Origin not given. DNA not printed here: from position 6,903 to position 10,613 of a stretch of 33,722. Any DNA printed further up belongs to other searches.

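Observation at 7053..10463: A second SLT-domain structural protein inserted between gp53 and gp5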

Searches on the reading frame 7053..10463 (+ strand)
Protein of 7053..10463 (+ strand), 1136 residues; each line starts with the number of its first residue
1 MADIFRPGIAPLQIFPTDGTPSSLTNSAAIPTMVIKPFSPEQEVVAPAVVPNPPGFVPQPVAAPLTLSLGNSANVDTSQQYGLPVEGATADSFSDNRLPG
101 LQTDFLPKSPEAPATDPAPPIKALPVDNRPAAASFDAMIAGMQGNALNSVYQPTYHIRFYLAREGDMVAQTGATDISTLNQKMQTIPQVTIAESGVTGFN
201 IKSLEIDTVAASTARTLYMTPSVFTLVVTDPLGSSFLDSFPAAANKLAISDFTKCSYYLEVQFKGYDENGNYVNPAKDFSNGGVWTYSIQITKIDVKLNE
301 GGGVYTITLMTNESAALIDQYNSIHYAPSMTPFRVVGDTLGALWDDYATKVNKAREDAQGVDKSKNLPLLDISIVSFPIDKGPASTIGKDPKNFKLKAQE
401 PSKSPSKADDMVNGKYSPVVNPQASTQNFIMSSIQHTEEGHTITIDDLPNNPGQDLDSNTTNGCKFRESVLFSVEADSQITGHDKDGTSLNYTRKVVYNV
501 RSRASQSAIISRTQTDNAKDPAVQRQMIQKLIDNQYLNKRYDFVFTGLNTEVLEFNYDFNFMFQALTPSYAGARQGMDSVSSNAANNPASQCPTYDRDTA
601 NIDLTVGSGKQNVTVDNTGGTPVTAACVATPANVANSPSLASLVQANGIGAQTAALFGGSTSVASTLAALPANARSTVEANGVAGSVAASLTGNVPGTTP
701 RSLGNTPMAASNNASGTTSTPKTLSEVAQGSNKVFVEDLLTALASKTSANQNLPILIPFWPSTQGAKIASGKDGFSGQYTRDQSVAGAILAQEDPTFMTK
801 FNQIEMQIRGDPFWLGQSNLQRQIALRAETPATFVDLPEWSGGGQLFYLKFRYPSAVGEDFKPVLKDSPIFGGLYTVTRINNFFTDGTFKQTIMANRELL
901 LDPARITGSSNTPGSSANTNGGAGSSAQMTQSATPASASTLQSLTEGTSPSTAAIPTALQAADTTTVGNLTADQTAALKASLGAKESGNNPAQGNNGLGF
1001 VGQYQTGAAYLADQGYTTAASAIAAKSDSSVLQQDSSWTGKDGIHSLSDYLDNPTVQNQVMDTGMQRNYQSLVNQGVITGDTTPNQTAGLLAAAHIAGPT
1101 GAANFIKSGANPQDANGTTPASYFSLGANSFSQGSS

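Call 7: search_protein_families(library=pfam, proteins=[window:7053-10463:+], max_evalue=0.01)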
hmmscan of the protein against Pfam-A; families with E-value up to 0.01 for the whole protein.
window:7053-10463:+ (1136 aa): 0 families

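Call 8: search_protein_families(library=phrogs, proteins=[window:7053-10463:+], max_evalue=0.01)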
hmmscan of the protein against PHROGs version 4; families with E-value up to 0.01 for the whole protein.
window:7053-10463:+ (1136 aa): 2 families
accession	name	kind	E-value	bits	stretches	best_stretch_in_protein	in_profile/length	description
phrog_11190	-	head and packaging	2.9e-38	132.6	2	126-575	67-479/753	virion structural protein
phrog_27932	-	tail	2.3e-26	93.3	1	963-1131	331-491/855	baseplate hub subunit and tail lysozyme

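Call 9: search_dna_similar(query=window:7053-10463:+, collection=phages, mode=protein, max_rows=30)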
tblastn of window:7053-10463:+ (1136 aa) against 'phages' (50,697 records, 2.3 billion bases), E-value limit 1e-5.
Records with a match: 46; places in all: 46; records where one place covers at least 80% of the query: 0.
Best place of each record, by identity: <60% 46.
By first word of the organism name: Rhizobium 22; Pseudomonas 11; Agrobacterium 7; Sinorhizobium 3; Pseudoalteromonas 2; Ochrobactrum 1.
By host as written in the record: - 8; Pseudomonas aeruginosa PAO1 5; Agrobacterium tumefaciens C58 4; Rhizobium leguminosarum 4; Pseudomonas aeruginosa 3; Rhizogenic Agrobacterium biovar 1 ST15.13/095 3; Rhizobium etli CFN42 3; Pseudoalteromonas sp. YD6 2; and 10 more.
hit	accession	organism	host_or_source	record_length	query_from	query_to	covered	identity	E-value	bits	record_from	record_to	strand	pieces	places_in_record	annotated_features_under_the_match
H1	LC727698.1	Pseudomonas phage sp. 30-3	Pseudomonas aeruginosa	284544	128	816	61%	23.5%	2e-22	110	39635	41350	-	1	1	hypothetical protein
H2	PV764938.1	Sinorhizobium phage Phosso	Sinohrizobium meliloti NRRL L-50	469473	139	897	48%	28.2%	1e-27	190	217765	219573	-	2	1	hypothetical protein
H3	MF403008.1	Agrobacterium phage Atu_ph07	Agrobacterium tumefaciens C58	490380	141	908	49%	26.7%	6e-25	198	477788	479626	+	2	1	hypothetical protein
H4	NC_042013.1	Agrobacterium phage Atu_ph07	Agrobacterium tumefaciens C58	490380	141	908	49%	26.7%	6e-25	198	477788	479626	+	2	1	virion structural protein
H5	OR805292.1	Pseudomonas phage Cassandra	Pseudomonas aeruginosa PAO1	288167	128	580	40%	24.5%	3e-21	107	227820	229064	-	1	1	virion structural protein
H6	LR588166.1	Pseudomonas phage vB_PaeM_MIJ3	-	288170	128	580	40%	24.5%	3e-21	107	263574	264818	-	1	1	structural protein_12: hypothetical protein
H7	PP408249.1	Pseudomonas phage vB_Pa-PAC2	Pseudomonas aeruginosa PAO1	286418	128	580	40%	24.5%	3e-21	107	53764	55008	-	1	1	hypothetical protein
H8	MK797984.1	Pseudomonas phage vB_PaeM_PA5oct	-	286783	128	580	40%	24.5%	3e-21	107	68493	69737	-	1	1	structural protein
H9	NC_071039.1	Pseudomonas phage vB_PaeM_PA5oct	-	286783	128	580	40%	24.5%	3e-21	107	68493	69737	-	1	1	virion structural protein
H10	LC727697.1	Pseudomonas phage sp. 30-2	Pseudomonas aeruginosa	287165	128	580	40%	24.5%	3e-21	107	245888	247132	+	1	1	hypothetical protein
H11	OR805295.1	Pseudomonas phage Paride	Pseudomonas aeruginosa PAO1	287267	128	580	40%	24.5%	3e-21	107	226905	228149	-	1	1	virion structural protein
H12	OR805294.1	Pseudomonas phage Ettore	Pseudomonas aeruginosa PAO1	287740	128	580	40%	24.5%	3e-21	107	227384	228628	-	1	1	virion structural protein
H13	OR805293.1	Pseudomonas phage Deifobo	Pseudomonas aeruginosa PAO1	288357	128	580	40%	24.5%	3e-21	107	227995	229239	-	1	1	virion structural protein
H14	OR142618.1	Pseudomonas phage Callisto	Pseudomonas aeruginosa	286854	128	580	40%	24.5%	4e-21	107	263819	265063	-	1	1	hypothetical protein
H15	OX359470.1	Ochrobactrum phage ORM_20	-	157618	964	1130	15%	39.9%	3e-16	91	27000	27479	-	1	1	baseplate hub subunit and tail lysozyme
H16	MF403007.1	Agrobacterium phage Atu_ph04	Agrobacterium tumefaciens C58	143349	961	1128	15%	36.0%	3e-12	77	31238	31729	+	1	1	baseplate hub + tail lysozyme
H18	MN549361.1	Rhizobium phage RL2RES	Rhizobium leguminosarum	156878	966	1131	15%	35.5%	1e-11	76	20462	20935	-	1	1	baseplate hub subunit and tail lysozyme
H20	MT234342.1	Agrobacterium phage OLIVR5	Rhizogenic Agrobacterium biovar 1 ...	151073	964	1130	15%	35.3%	4e-13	81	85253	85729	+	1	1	baseplate hub + tail lysozyme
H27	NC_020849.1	Pseudoalteromonas phage pYD6-A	Pseudoalteromonas sp. YD6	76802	963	1128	15%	35.3%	3e-10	71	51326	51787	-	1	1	virion RNA polymerase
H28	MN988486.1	Rhizobium phage RHph_Y68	Rhizobium sp. TUX16P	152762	966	1125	14%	35.6%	2e-11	75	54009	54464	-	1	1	baseplate hub subunit and tail lysozyme protein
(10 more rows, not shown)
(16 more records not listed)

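Call 11: search_solved_structures(query=window:7053-10463:+, max_evalue=1, show_alignments=2)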
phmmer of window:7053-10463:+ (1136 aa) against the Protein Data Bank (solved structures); distinct sequences matched with E-value up to 1: 2.
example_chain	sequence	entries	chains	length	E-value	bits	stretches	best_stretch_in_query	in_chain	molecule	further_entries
2w1w_A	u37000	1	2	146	0.46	11.5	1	268-322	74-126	LIPOLYTIC ENZYME, G-D-S-L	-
2w47_A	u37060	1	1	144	0.46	11.5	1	268-320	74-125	LIPOLYTIC ENZYME, G-D-S-L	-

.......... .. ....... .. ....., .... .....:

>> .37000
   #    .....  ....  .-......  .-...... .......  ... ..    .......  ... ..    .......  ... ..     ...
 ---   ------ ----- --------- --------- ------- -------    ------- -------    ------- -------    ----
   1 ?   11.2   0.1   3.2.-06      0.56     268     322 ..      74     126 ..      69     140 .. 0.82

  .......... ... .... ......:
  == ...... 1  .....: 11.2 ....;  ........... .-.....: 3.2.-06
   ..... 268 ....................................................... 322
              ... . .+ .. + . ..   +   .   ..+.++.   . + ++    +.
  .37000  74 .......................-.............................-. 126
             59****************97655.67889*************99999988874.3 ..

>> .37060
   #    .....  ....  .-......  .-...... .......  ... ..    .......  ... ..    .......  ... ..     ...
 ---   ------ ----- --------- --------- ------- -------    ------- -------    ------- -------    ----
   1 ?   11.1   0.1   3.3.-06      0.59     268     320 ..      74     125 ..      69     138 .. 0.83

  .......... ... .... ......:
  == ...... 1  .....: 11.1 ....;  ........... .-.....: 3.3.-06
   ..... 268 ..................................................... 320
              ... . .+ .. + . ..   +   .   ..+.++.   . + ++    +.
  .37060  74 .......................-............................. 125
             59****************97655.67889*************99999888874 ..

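Call 12: find_homologous_proteins(query=window:7053-10463:+)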
Query window:7053-10463:+ (1136 aa): 21 proteins with E <= 0.001 among 8000 candidates.
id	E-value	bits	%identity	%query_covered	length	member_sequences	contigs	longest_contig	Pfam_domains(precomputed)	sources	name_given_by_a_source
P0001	0.0e+0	2509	100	100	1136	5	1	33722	-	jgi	-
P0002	0.0e+0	1776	73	100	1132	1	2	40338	-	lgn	-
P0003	1.8e-162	561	36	88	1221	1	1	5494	-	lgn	-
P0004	1.3e-136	475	38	70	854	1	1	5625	-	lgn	-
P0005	6.0e-133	463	40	41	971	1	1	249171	PF18013.7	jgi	jgi:hypothetical protein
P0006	2.9e-132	461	36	70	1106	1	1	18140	-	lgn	-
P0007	7.6e-131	456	36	71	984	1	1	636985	-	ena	-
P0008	2.7e-124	434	37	71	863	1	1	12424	-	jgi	jgi:hypothetical protein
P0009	6.0e-122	427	35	75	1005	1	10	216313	PF18013.7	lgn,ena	-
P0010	2.0e-119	418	34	73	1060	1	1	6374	-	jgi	jgi:hypothetical protein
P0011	5.3e-115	404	35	67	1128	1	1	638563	PF18013.7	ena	-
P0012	1.3e-114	402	34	68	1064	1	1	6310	PF18013.7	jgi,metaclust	metaclust:\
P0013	1.4e-103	366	34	39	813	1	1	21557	-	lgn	-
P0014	2.2e-73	266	35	44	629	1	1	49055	-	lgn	-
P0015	4.6e-69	252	30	70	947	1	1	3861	-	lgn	-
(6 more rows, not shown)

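Call 14: find_homologous_proteins(query=A1, max_evalue=0.001)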
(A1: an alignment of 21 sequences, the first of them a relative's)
Query A1 (21 sequences) (1136 aa, profile of the alignment): 17 proteins with E <= 0.001 among 8000 candidates.
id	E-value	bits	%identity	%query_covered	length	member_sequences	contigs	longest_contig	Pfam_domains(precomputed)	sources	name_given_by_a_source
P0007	0.0e+0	1080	36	71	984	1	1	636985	-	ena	-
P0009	0.0e+0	1080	35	75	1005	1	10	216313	PF18013.7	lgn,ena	-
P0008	0.0e+0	1064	37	71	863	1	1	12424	-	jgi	jgi:hypothetical protein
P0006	0.0e+0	1058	36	70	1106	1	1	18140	-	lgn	-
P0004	0.0e+0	1051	38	70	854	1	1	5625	-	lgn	-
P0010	0.0e+0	1017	34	73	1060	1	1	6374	-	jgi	jgi:hypothetical protein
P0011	0.0e+0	1016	35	67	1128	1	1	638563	PF18013.7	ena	-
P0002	9.6e-297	1005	73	100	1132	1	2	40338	-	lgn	-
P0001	8.3e-294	996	100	100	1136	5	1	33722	-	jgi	-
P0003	3.0e-289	981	36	88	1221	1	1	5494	-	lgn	-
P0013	3.1e-278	944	34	39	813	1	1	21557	-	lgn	-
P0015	3.6e-258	878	30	70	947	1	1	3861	-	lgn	-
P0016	1.8e-237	809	30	38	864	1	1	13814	-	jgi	jgi:hypothetical protein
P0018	2.0e-234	799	28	67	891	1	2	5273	-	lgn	-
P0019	3.5e-230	785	31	38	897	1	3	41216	-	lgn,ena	-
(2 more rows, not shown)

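Call 22: get_annotated_region(hit=H4, flank=9000)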
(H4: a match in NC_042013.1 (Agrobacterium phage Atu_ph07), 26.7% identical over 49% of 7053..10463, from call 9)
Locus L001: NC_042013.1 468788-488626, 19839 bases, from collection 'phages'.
description: Agrobacterium phage Atu_ph07, complete genome.
organism: Agrobacterium phage Atu_ph07 (NCBI taxid 2024264)
taxonomy: Viruses; Duplodnaviria; Heunggongvirae; Uroviricota; Caudoviricetes; Polybotosvirus; Polybotosvirus Atuph07
host: Agrobacterium tumefaciens C58; source: -; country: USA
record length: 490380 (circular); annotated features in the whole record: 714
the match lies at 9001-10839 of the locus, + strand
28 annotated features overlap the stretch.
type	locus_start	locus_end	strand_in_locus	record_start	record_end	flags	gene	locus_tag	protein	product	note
CDS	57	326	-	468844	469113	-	-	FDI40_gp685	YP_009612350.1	hypothetical protein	-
CDS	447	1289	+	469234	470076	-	-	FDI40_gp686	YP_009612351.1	baseplate hub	-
CDS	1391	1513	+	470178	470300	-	-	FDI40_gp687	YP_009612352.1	hypothetical protein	-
CDS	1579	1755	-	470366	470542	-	-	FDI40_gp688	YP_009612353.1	hypothetical protein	-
CDS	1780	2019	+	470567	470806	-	-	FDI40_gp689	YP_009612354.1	hypothetical protein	-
CDS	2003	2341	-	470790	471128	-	-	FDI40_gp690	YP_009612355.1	hypothetical protein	-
CDS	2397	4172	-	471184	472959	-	-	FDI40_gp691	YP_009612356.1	exonuclease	recombination-related endonuclease Gp46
CDS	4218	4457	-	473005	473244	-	-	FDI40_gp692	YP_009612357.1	hypothetical protein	-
CDS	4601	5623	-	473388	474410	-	-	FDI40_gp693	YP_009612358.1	recombination-related endonuclease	-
CDS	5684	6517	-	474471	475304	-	-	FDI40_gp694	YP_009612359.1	sigma factor for late transcription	-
CDS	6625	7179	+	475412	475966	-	-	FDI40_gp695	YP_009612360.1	cytidyltransferase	-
CDS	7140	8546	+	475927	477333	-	-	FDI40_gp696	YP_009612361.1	virion structural protein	-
CDS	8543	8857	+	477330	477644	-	-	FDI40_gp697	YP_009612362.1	baseplate wedge subunit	-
CDS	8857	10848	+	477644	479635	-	-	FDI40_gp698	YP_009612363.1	virion structural protein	-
CDS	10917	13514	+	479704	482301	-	-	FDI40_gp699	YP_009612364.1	baseplate hub subunit and tail lysozyme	-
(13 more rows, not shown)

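Call 23: get_annotated_region(hit=H9, flank=9000)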
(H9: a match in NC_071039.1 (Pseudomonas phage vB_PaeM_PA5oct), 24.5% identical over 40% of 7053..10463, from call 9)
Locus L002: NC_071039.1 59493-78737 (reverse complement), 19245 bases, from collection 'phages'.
description: Pseudomonas phage vB_PaeM_PA5oct, complete genome.
organism: Pseudomonas phage vB_PaeM_PA5oct (NCBI taxid 2163605)
taxonomy: Viruses; Duplodnaviria; Heunggongvirae; Uroviricota; Caudoviricetes; Arenbergviridae; Wroclawvirus; Wroclawvirus PA5oct
host: -; source: -; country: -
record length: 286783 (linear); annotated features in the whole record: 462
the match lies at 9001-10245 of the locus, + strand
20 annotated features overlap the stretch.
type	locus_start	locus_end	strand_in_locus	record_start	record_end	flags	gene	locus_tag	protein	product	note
CDS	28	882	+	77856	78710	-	-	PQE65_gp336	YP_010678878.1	baseplate hub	-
CDS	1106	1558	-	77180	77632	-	-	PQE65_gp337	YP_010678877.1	hypothetical protein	-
CDS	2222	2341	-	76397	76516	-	-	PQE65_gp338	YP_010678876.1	hypothetical protein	-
CDS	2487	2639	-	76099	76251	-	-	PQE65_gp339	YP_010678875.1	hypothetical protein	-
CDS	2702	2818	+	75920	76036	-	-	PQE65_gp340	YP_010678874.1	hypothetical protein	-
CDS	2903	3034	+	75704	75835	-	-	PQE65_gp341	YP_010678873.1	hypothetical protein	-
CDS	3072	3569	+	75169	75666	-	-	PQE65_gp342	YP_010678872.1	RusA-like Holliday junction resolvase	-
CDS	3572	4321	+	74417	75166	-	-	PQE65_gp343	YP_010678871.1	structural protein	ESI-MS/MS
CDS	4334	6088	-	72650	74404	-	-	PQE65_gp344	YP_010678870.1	recombination endonuclease subunit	ESI-MS/MS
CDS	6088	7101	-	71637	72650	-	-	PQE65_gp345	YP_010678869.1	SbcD-like subunit of palindrome specific endonuclease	-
CDS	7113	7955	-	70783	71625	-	-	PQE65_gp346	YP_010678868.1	sigma factor for late transcription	-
CDS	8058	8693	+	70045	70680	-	-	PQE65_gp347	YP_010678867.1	virion structural protein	ESI-MS/MS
CDS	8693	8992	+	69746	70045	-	-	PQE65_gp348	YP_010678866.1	hypothetical protein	-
CDS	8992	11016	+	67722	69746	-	-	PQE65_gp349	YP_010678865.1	virion structural protein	ESI-MS/MS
CDS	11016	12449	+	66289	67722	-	-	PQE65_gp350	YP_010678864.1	baseplate hub subunit and tail lysozyme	ESI-MS/MS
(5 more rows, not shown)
